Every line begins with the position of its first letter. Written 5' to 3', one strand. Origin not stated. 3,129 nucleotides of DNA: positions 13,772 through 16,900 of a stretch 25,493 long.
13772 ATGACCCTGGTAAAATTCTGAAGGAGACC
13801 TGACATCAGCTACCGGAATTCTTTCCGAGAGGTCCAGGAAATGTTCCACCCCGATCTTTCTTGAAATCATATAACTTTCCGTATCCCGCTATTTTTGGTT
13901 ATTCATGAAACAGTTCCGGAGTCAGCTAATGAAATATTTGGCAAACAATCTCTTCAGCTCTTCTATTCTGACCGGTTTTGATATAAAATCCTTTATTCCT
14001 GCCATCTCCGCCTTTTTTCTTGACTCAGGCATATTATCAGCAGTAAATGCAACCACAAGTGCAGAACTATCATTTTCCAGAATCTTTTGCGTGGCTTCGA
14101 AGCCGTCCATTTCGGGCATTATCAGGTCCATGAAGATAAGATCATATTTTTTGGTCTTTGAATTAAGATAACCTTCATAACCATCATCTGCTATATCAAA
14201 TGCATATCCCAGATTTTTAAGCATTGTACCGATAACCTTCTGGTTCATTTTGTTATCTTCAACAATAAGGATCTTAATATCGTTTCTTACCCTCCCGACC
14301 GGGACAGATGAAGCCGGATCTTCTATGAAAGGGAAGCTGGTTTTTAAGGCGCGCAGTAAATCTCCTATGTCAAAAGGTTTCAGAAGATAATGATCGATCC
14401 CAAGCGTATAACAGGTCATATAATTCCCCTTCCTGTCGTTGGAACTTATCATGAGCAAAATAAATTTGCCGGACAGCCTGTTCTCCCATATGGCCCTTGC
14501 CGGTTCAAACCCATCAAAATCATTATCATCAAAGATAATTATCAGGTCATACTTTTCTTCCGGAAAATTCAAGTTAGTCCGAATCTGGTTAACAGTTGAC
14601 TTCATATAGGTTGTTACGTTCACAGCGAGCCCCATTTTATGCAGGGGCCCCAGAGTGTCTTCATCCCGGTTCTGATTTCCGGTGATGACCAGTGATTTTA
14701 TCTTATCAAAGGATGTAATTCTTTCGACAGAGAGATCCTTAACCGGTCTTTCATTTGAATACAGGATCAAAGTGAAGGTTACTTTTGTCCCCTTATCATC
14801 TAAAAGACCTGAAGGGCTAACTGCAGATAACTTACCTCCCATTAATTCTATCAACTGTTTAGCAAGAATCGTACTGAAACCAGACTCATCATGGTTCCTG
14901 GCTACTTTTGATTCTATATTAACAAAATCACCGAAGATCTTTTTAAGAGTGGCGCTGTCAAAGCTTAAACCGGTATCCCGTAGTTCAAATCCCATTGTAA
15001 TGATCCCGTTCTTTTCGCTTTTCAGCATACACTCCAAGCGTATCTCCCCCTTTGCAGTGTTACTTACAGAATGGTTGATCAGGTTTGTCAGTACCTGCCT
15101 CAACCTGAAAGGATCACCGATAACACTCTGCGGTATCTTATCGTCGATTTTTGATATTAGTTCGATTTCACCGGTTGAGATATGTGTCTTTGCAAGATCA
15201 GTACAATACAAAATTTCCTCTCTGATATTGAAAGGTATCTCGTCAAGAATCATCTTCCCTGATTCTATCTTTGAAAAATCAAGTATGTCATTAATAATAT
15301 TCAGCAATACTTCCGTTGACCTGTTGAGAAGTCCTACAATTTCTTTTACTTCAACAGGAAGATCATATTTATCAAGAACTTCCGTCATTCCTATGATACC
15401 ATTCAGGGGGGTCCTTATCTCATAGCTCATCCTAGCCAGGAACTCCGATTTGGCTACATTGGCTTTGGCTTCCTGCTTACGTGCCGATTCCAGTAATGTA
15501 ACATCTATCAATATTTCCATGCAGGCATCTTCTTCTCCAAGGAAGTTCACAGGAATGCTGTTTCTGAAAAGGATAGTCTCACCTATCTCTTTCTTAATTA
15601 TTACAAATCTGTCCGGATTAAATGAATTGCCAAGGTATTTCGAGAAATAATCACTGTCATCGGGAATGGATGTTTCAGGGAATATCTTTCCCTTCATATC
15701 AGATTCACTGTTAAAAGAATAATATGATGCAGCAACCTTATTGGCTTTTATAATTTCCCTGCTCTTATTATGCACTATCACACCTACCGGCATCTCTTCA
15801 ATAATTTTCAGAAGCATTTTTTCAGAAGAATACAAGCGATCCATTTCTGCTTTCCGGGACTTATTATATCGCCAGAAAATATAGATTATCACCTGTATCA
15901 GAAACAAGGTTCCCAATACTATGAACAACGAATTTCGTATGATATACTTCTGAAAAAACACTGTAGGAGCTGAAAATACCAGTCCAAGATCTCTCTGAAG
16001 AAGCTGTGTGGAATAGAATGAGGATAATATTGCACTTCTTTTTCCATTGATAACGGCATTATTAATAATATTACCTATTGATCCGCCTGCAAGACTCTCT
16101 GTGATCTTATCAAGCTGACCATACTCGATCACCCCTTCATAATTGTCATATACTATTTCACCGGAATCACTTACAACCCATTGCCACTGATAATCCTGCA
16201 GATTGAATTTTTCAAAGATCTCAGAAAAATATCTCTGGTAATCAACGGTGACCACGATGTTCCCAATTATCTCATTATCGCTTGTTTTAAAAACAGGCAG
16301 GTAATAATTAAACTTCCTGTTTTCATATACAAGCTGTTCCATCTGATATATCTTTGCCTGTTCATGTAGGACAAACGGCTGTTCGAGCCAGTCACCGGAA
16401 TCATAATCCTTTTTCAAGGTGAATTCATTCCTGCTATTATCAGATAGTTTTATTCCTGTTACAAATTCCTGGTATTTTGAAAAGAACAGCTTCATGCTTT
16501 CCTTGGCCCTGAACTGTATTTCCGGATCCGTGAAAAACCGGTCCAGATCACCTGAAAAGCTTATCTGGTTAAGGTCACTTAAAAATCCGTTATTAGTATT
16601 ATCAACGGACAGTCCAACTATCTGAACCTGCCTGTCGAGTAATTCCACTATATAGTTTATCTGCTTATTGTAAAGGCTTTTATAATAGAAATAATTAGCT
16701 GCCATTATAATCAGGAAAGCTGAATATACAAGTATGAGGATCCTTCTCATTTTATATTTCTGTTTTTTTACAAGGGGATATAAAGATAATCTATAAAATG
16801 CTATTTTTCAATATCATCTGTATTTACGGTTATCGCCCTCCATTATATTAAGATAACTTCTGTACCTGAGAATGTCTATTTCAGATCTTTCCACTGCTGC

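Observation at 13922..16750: DivL-like membrane pseudo-histidine kinase: His->Tyr, dead ATP-binding boxes and an intact terminal receiver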

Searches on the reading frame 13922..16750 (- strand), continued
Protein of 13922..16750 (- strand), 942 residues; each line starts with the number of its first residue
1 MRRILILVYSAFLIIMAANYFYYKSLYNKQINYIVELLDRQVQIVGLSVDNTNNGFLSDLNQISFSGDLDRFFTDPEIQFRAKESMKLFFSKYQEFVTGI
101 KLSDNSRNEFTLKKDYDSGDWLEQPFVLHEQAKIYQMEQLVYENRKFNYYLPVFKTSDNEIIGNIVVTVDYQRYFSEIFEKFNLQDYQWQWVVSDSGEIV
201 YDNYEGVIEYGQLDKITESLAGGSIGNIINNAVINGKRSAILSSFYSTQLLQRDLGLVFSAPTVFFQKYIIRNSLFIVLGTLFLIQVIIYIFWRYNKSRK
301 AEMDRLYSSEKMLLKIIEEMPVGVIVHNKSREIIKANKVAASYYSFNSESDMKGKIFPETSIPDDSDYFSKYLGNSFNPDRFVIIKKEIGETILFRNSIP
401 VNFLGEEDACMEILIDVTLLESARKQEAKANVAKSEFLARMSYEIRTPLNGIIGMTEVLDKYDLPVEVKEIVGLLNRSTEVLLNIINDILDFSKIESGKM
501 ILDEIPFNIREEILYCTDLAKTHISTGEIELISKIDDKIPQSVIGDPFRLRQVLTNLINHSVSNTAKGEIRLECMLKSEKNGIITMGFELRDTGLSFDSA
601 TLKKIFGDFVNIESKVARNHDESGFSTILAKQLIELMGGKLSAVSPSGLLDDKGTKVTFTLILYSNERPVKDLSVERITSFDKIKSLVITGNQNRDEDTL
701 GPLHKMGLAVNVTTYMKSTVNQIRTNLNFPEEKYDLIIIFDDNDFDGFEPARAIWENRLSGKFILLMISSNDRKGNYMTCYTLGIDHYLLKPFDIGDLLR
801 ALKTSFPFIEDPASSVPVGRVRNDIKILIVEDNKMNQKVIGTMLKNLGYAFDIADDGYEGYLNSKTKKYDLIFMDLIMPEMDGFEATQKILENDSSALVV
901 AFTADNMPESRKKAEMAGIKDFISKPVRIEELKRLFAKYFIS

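Call 68: list_cluster_members(proteins=[P0332, P0328, P0303, P0319, P0362, P0280, P0315, P0078, P0116, P0012])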
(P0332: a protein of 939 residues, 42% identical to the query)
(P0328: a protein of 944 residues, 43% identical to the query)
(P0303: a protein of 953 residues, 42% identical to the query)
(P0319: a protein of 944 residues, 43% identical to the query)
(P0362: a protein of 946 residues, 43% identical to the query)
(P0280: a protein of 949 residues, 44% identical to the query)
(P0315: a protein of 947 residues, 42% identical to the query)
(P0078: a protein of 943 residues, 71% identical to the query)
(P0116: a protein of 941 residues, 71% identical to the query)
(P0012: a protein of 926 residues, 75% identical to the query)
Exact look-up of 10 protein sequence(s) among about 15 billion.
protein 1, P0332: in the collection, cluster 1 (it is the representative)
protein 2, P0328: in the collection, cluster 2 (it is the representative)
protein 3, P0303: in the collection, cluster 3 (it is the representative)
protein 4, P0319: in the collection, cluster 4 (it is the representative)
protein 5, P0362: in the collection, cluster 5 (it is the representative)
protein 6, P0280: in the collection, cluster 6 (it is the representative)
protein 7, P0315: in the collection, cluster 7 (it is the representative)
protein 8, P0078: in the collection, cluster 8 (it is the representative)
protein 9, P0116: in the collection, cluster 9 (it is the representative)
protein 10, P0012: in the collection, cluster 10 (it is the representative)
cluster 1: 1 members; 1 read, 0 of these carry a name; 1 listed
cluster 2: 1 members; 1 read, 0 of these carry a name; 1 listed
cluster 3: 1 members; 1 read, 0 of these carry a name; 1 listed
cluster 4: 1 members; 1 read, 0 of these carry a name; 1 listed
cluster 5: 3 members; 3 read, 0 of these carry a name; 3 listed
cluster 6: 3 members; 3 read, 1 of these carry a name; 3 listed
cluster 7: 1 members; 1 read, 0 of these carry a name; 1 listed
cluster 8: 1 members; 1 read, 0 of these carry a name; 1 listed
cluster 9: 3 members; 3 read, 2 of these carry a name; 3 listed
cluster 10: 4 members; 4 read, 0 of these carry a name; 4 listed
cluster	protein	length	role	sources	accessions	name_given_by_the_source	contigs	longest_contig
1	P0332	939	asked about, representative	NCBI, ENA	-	-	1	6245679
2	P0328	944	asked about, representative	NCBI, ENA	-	-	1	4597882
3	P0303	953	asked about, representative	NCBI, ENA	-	-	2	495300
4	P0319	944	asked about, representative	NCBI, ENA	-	-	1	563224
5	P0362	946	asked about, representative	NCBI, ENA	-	-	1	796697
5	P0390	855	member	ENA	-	-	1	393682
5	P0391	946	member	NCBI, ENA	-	-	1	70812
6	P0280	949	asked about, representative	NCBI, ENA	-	-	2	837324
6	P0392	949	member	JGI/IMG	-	PAS domain S-box-containing protein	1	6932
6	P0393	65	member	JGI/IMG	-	-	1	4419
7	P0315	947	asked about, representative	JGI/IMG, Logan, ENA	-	-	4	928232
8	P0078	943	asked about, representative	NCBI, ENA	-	-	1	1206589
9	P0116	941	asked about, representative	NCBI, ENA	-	-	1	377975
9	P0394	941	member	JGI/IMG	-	signal transduction histidine kinase/CheY-like chemotaxis protein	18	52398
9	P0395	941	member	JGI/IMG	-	signal transduction histidine kinase/CheY-like chemotaxis protein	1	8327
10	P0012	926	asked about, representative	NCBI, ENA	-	-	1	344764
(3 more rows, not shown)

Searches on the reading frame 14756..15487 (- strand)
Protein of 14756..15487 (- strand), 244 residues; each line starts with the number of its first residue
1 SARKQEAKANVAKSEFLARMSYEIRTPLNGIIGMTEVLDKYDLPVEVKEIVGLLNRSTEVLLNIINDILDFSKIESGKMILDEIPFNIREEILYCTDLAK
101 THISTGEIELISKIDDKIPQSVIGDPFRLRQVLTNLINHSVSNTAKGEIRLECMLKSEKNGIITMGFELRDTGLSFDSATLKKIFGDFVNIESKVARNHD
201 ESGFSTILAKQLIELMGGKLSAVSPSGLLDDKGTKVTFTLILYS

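Call 29: search_solved_structures(query=window:14756-15487:-, max_evalue=1e-10, show_alignments=5)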
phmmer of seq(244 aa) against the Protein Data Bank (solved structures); distinct sequences matched with E-value up to 1e-10: 17.
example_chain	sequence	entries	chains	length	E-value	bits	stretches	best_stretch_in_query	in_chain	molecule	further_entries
7z8n_A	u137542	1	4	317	2.7e-45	157.9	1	2-225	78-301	Histidine kinase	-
7n0e_B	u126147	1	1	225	3.8e-35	124.7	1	13-239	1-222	Histidine kinase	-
6dk7_A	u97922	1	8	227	1.1e-34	123.1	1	15-240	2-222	RetS (Regulator of Exopolysaccharide and Type III Secretion)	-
7p8e_A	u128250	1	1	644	1.2e-34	123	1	7-161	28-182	Receiver domain of histidine kinase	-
6dk8_A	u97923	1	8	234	1.3e-34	123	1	15-240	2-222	RetS (Regulator of Exopolysaccharide and Type III Secretion)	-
4jas_A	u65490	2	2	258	2.4e-19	73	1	11-224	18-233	Histidine kinase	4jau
2c2a_A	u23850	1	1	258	6.7e-19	71.6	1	11-224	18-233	SENSOR HISTIDINE KINASE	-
3dge_A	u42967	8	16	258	6.7e-19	71.6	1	11-224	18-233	Sensor protein | Histidine kinase | Sensor histidine kinase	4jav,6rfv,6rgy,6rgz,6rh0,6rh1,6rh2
5uht_A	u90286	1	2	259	6.8e-19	71.5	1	11-224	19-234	Sensor histidine kinase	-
6rh7_A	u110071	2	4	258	2.5e-18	69.7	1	11-224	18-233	Sensor histidine kinase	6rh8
6azr_A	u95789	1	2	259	3.3e-18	69.3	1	11-224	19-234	Sensor histidine kinase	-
6qrj_A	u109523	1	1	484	5.6e-18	68.5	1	15-221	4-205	Hybrid kinase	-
4q20_A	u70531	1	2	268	8.7e-15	58.1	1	7-225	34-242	Sensor protein DivL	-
7n0e_A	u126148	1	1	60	4.2e-14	55.9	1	14-73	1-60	Histidine kinase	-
5c93_A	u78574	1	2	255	2e-13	53.7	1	8-225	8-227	Histidine kinase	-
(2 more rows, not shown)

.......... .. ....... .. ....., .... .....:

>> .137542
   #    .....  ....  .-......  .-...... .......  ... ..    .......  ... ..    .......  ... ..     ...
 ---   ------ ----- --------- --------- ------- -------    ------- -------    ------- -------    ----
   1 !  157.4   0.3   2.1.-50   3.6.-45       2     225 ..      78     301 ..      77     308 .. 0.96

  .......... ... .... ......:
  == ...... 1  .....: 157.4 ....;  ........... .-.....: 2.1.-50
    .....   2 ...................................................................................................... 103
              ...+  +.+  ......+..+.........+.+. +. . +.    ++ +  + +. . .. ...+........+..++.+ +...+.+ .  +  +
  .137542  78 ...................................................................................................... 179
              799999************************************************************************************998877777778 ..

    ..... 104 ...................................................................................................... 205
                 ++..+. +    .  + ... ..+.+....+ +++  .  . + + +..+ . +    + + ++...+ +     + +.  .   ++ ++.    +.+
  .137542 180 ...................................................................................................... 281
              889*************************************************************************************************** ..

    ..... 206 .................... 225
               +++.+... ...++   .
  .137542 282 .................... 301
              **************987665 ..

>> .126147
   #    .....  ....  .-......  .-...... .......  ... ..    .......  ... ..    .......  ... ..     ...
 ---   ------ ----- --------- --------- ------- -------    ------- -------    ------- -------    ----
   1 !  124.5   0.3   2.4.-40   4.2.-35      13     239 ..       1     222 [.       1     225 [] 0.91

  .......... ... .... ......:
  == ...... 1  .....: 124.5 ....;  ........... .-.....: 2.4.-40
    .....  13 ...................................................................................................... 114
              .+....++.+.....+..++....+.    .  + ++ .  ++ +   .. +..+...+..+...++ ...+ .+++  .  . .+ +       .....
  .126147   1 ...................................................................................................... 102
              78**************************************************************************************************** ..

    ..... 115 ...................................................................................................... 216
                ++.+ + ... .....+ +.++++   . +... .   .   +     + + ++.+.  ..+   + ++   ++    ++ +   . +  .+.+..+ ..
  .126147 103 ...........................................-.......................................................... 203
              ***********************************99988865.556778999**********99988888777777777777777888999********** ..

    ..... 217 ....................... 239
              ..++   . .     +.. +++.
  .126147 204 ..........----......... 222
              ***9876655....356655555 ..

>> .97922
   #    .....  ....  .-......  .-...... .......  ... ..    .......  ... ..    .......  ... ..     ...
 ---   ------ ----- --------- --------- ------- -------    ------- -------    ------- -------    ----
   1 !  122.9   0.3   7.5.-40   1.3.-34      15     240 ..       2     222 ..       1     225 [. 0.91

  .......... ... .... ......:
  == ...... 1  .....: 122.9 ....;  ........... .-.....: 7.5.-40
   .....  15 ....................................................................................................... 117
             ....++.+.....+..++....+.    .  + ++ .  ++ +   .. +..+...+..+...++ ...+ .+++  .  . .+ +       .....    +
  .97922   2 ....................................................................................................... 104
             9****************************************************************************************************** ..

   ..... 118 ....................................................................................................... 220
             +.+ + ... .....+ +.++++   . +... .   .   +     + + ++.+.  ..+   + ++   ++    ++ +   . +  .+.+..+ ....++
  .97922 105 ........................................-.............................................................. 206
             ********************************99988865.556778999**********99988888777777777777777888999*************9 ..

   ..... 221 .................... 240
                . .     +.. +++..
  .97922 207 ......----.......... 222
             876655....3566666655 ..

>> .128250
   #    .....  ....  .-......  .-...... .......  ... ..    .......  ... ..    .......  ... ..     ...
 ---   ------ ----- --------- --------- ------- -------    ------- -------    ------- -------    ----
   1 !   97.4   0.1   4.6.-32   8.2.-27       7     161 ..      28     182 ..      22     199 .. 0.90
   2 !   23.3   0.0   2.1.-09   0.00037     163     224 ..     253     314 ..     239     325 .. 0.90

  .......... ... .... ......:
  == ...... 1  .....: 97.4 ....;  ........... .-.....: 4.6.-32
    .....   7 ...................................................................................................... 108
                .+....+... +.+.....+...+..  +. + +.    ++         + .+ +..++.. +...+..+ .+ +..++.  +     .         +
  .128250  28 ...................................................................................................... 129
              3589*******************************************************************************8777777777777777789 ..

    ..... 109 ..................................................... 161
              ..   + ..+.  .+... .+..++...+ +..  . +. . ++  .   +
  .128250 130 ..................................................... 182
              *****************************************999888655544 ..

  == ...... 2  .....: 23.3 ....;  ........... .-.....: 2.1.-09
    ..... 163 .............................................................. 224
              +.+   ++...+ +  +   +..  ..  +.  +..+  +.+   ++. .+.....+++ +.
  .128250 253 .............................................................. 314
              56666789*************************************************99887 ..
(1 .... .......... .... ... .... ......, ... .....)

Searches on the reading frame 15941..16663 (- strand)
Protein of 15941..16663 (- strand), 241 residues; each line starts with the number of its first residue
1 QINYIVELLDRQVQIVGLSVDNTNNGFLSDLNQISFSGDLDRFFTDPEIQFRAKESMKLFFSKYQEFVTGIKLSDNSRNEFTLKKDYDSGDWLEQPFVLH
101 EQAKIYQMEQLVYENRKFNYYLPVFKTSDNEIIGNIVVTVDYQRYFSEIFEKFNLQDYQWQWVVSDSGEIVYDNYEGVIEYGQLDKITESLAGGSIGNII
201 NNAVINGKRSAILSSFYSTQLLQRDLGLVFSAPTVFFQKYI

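Call 72: predict_structure(alignment_id=A2)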
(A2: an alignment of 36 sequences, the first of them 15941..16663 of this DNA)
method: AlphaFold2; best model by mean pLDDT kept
length: 241 residues; sequences in the alignment: 36
mean_pLDDT: 90.5   pTM: 0.85
mean pLDDT of the five models: 90.5, 90.1, 90.0, 89.7, 89.6
residues with pLDDT >= 90: 167; 70-90: 64; 50-70: 10; < 50: 0
segments of 3 or more residues with pLDDT < 50: none
pLDDT, mean of each block of 10 residues (from residue 1): 82 93 95 91 94 96 95 96 92 93 94 92 91 96 93 76 91 89 87 86 91 93 93 77 56
secondary structure, 60 per line:
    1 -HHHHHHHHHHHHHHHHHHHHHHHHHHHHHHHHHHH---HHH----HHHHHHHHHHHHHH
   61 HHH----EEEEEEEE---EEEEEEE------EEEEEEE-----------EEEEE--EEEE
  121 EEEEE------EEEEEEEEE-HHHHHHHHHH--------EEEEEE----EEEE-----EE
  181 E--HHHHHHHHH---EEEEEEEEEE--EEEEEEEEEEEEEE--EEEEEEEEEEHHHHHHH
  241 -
elements in order: H2-36 H47-63 E68-75 E79-85 E92-98 E110-114 E117-125 E132-140 H142-151 E160-165 E170-173 E179-181 H184-192 E196-205 E208-221 E224-233 H234-240

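Call 74: fold_search(model_id=the predicted structure, library=pdb)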
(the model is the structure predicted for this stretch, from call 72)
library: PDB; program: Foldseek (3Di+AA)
matches with E <= 10: 1481; with E <= 0.001: 135
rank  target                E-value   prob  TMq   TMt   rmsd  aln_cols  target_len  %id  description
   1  2p7j_A                7.9e-10  1.00  0.61  0.56   6.5       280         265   13  Crystal structure of the domain of putative sensory box/GGDEF family protein from Vibrio parahaemolyticus (released 2007-05-01)
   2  3lid_A                5.5e-09  1.00  0.65  0.58   5.8       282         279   13  Crystal Structure of the extracellular domain of the putative histidine kinase vpHK1S-Z8 (released 2010-05-05)
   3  3lie_A                9.8e-09  1.00  0.64  0.58   5.5       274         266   16  Crystal Structure of the extracellular domain of the putative histidine kinase vpHK1S-Z8 (released 2010-05-05)
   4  9heh                  9.8e-09  1.00  0.59  0.52   5.9       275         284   13  Structure of the ligand binding domain of the chemoreceptor MkcA (DSOMK10_RS0100305) of Dickeya solani MK10 in complex w (released 2025-08-06)
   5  2p7j_B                1.0e-08  1.00  0.64  0.57   5.5       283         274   13  Crystal structure of the domain of putative sensory box/GGDEF family protein from Vibrio parahaemolyticus (released 2007-05-01)
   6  4wy9                  2.9e-08  1.00  0.62  0.54   7.3       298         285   11  Crystal structure of the periplasmic sensory domain of the Campylobacter jejuni chemoreceptor Tlp1 (released 2016-03-09)
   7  5wbf_C                3.9e-08  1.00  0.67  0.62   5.7       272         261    9  Double CACHE (dCACHE) sensing domain of TlpC chemoreceptor from Helicobacter pylori (released 2017-11-08)
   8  3lid_B                3.9e-08  1.00  0.64  0.57   6.6       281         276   13  Crystal Structure of the extracellular domain of the putative histidine kinase vpHK1S-Z8 (released 2010-05-05)
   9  3lie_B                4.4e-08  1.00  0.63  0.58   6.1       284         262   13  Crystal Structure of the extracellular domain of the putative histidine kinase vpHK1S-Z8 (released 2010-05-05)
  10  6e09_A                4.6e-08  1.00  0.63  0.60   5.3       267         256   10  Crystal Structure of Helicobacter pylori TlpA Chemoreceptor Ligand Binding Domain (released 2018-09-12)
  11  6e09_D                5.8e-08  1.00  0.62  0.58   5.5       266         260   10  Crystal Structure of Helicobacter pylori TlpA Chemoreceptor Ligand Binding Domain (released 2018-09-12)
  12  6e0a_B                7.3e-08  1.00  0.64  0.59   5.4       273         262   10  Crystal Structure of Helicobacter pylori TlpA Chemoreceptor Ligand Binding Domain (released 2018-09-12)
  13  8w7p_B                7.3e-08  1.00  0.50  0.49   8.7       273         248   12  Extracellular domain of a sensor histidine kinase (released 2024-01-10)
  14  3li9                  1.2e-07  1.00  0.56  0.53   5.9       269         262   13  Crystal Structure of the extracellular domain of the putative histidine kinase mmHK1S-Z2 (released 2010-05-05)
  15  3lib_C                1.2e-07  1.00  0.58  0.53   5.6       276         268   13  Crystal Structure of the extracellular domain of the putative histidine kinase mmHK1S-Z3 (released 2010-05-05)
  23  5wbf_A                2.7e-07  1.00  0.63  0.59   5.5       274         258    9  Double CACHE (dCACHE) sensing domain of TlpC chemoreceptor from Helicobacter pylori (released 2017-11-08)
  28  6e09_C                6.5e-07  1.00  0.63  0.60   5.3       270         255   10  Crystal Structure of Helicobacter pylori TlpA Chemoreceptor Ligand Binding Domain (released 2018-09-12)
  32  5wbf_B                9.1e-07  1.00  0.62  0.59   5.6       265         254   10  Double CACHE (dCACHE) sensing domain of TlpC chemoreceptor from Helicobacter pylori (released 2017-11-08)
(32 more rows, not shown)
